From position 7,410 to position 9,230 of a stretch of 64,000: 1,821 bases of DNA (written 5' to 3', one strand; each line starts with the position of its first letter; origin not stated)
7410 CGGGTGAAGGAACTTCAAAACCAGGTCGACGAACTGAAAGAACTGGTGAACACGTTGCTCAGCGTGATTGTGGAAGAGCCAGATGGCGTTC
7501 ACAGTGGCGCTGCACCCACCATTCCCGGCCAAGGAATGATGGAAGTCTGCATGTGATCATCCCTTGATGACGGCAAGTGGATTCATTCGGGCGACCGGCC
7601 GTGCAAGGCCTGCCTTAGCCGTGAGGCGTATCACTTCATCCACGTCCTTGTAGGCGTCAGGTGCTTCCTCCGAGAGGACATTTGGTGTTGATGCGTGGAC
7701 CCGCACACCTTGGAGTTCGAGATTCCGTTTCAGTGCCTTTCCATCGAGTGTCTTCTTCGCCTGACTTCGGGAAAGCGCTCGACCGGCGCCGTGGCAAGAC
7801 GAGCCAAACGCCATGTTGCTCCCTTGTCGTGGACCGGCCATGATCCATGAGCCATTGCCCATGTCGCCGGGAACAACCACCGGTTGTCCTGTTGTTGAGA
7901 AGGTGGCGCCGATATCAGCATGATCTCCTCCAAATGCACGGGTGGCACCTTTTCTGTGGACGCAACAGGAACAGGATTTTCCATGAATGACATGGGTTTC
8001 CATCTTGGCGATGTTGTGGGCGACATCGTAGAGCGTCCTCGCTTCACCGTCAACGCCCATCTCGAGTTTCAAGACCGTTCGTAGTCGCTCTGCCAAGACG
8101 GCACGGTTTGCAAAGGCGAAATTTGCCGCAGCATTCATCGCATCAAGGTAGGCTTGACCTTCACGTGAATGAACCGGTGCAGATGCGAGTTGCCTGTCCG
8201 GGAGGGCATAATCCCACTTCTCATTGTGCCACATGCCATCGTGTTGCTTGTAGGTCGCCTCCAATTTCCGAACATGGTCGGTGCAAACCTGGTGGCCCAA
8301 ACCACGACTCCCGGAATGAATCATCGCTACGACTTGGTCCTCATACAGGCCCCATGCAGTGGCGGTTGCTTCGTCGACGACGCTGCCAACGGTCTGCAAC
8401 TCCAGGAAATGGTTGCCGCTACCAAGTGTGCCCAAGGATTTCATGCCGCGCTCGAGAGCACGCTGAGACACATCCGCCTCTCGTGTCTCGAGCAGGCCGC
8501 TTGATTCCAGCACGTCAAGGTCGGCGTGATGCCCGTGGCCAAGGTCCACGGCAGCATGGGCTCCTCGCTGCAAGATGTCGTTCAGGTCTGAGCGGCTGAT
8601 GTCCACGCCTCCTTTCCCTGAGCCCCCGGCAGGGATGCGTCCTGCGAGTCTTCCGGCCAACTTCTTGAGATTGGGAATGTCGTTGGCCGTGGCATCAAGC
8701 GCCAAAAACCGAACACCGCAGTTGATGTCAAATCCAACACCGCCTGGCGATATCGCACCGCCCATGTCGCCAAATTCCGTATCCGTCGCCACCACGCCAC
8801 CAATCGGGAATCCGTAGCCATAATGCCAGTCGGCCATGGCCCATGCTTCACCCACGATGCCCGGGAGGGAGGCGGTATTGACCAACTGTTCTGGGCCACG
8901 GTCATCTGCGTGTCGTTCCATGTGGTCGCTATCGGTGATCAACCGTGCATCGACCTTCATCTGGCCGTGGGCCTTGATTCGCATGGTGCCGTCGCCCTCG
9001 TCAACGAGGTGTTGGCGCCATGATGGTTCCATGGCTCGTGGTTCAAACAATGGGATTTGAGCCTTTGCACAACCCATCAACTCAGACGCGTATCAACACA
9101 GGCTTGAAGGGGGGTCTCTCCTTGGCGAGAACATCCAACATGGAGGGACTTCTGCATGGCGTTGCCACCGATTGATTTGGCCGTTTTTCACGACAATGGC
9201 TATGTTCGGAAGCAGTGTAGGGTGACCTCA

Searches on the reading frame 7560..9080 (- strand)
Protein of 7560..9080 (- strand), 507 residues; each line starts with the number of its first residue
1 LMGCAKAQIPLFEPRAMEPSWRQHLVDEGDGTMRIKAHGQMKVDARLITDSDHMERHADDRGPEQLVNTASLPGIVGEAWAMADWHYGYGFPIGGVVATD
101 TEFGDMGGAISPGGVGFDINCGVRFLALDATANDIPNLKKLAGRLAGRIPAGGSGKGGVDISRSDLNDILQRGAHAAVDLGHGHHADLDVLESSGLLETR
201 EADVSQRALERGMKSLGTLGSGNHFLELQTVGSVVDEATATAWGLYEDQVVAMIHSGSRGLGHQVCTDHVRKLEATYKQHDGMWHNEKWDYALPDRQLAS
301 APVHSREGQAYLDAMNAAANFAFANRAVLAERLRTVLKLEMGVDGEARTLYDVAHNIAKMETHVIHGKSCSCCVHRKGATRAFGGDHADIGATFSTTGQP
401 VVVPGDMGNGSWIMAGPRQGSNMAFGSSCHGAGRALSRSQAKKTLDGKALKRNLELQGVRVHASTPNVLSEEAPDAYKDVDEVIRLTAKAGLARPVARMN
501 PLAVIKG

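Call 79: search_protein_families(library=pfam, proteins=[window:7560-9080:-], max_evalue=0.00001)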
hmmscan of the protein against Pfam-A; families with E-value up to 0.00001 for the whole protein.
window:7560-9080:- (507 aa): 1 family
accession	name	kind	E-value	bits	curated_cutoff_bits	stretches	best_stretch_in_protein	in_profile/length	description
PF01139.22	RtcB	-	8.9e-147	490.2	27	1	65-507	1-426/426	tRNA-splicing ligase RtcB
